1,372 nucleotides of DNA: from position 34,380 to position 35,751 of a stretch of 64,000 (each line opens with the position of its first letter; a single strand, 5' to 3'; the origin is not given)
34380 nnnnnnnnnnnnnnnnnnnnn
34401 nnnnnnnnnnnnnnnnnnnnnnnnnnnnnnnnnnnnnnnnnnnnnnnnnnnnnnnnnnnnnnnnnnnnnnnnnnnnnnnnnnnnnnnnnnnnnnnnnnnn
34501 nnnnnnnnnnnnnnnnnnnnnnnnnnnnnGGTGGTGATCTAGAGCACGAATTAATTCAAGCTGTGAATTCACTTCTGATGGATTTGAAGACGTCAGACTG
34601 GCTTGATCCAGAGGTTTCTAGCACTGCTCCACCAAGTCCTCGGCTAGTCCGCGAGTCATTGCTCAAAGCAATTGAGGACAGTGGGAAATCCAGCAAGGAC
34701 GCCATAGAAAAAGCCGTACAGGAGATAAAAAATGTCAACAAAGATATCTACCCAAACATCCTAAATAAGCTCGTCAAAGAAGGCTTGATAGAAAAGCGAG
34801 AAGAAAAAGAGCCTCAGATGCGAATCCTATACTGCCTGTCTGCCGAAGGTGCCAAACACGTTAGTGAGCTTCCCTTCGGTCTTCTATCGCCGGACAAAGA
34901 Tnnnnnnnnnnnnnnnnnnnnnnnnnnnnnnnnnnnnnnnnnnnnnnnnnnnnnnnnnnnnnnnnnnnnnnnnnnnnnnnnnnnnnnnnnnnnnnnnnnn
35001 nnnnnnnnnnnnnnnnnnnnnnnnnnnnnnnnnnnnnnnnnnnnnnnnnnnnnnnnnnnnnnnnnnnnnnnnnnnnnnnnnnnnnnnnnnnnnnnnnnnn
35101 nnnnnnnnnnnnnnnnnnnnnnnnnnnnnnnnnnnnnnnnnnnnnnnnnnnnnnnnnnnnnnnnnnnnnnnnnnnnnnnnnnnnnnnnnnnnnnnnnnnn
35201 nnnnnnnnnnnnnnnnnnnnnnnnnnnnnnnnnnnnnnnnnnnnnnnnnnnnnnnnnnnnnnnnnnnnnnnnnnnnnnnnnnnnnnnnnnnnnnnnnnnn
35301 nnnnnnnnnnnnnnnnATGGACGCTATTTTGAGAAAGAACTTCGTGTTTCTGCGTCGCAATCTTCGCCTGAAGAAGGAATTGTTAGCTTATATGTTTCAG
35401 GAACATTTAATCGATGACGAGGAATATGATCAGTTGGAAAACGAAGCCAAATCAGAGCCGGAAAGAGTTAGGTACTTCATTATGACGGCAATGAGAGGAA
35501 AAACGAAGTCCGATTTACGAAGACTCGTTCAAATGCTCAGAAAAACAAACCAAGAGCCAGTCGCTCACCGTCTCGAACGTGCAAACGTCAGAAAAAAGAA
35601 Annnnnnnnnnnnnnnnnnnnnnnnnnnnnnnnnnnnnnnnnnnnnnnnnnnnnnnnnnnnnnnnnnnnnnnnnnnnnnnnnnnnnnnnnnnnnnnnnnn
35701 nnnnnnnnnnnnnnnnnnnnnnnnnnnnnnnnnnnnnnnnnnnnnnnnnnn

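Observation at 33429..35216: A death-fold (CARD) domain fused to a PNP_UDP nucleoside phosphorylase/nucleosidase domain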

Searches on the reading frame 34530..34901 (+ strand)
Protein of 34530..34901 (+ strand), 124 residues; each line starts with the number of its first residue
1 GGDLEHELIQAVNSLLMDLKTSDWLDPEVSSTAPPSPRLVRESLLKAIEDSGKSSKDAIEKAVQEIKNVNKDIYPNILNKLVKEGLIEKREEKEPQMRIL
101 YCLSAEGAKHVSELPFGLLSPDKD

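Call 41: search_protein_families(library=pfam, max_evalue=10, proteins=[window:34530-34901:+])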
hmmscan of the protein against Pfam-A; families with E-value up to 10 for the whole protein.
seq(124 aa): 13 families
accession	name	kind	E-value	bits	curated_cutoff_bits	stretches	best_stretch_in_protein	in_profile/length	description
PF03551.20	PadR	-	0.00057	20.3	27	1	57-111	17-73/75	Transcriptional regulator PadR-like family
PF01047.28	MarR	-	0.0016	18.7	24.6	2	94-114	3-23/59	MarR family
PF22194.2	F-93_WHD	-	0.0037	17.7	28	1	53-98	12-55/62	F-93, winged-helix domain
PF01991.23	vATP-synt_E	-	0.0058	16.5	24.2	1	41-93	63-114/199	ATP synthase (E/31 kDa) subunit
PF01638.23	HxlR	-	0.042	14.1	20.8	1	65-108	27-70/91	HxlR-like helix-turn-helix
PF12802.13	MarR_2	-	0.065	13.8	27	1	77-93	40-56/61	MarR family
PF13591.12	MerR_2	-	0.082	13.1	29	1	71-95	10-34/84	MerR HTH family regulatory protein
PF01978.25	TrmB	-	0.089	13.1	25.6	1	66-98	31-59/68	Sugar-specific transcriptional regulator TrmB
PF04079.22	SMC_ScpB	-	0.12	12.4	27.4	1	62-105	102-143/160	Segregation and condensation complex subunit ScpB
PF10015.14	ThermoDBP-RP_arch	-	0.13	12.8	25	1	40-81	15-56/78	ThermoDBP-related, archaea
PF25573.1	TPR_PSMD3_N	-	0.14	12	27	1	46-103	14-68/306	PSMD3-like, N-terminal TPR repeats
PF25212.1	HVO_A0114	-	0.17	12.2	27.6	1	43-94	26-73/84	HVO_A0114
PF21100.3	MCM_C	-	0.24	11.7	27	1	45-92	11-58/64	MCM protein C-terminal winged helix-turn-helix domain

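Call 78: search_solved_structures(query=A7, max_evalue=10, show_alignments=2)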
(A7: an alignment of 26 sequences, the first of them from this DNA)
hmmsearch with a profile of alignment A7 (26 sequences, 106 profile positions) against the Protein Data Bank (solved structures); distinct sequences matched with E-value up to 10: 35.
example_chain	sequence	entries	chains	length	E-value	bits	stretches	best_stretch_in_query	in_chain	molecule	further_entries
2xig_A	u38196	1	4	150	0.016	18.7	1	33-102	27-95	FERRIC UPTAKE REGULATION PROTEIN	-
5xyi_T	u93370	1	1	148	0.019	18.5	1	59-98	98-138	Ribosomal protein S19e, putative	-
7ovp_A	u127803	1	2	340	0.019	18.4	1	57-100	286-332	Adaptor protein CheF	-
9qbd_A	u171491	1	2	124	0.028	17.9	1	36-102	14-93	PadR-family transcriptional regulator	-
9qbc_A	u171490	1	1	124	0.056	16.9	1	36-102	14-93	PadR-family transcriptional regulator PadR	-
3q5f_A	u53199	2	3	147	0.1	16.1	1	16-98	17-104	Transcriptional regulator slyA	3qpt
1b1b_A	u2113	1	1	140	0.12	15.9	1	60-95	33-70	PROTEIN (IRON DEPENDENT REGULATOR)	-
9v1k_sv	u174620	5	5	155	0.14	15.7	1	69-100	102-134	Small ribosomal subunit protein eS19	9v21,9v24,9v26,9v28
3deu_A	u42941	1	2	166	0.14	15.7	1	16-97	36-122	Transcriptional regulator slyA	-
2h09_A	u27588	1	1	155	0.15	15.5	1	61-104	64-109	Transcriptional regulator mntR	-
2isy_A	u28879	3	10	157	0.16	15.5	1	60-95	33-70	Iron-dependent repressor ideR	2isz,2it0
7p0z_A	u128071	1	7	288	0.17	15.4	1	4-56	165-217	ESX-1 secretion-associated protein EspB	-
3b73_A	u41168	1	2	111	0.18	15.3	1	39-101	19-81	PhiH1 repressor-like protein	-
3hhg_A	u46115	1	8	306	0.19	15.2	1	60-102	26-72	Transcriptional regulator, LysR family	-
7b1v_A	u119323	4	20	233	0.23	15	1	60-97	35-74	DtxR family iron (Metal) dependent repressor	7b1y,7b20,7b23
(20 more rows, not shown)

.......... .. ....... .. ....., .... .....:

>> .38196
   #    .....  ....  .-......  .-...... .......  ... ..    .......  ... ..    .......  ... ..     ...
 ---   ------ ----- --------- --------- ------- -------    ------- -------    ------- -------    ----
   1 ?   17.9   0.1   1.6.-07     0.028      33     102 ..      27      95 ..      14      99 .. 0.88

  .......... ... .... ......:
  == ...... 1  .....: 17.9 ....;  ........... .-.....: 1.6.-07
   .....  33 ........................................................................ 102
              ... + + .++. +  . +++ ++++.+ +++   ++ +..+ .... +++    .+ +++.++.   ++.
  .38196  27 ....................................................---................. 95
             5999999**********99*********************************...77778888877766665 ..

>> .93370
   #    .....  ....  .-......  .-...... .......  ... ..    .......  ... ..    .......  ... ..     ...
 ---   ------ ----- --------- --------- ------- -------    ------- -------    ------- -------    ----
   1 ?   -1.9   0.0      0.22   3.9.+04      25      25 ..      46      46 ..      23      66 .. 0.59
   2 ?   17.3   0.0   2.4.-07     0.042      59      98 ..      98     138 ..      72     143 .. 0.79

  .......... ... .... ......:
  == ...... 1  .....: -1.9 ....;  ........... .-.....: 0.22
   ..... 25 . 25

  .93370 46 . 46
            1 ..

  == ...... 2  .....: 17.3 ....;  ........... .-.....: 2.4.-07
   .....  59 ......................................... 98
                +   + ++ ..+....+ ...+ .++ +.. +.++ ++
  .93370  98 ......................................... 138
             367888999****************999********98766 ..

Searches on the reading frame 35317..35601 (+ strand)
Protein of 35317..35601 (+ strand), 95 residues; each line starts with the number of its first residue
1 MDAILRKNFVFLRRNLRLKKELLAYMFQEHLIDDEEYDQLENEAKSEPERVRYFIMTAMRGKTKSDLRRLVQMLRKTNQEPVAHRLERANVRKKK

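Call 41: search_protein_families(library=pfam, max_evalue=10, proteins=[window:35317-35601:+])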
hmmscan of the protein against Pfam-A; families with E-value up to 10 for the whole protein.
seq(95 aa): 4 families
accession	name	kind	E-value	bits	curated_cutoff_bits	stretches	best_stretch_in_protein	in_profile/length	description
PF00619.27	CARD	-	0.0012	19.2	23.9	1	5-87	4-83/85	Caspase recruitment domain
PF00359.27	PTS_EIIA_2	-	0.015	15.7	27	1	46-90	88-132/144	Phosphoenolpyruvate-dependent sugar phosphotransferase system, EIIA 2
PF21733.3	Death_3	-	0.063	13.8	27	1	42-88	46-92/106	Death domain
PF20612.3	SHOCT_2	-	0.082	13.5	24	1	23-41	19-37/53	SHOCT domain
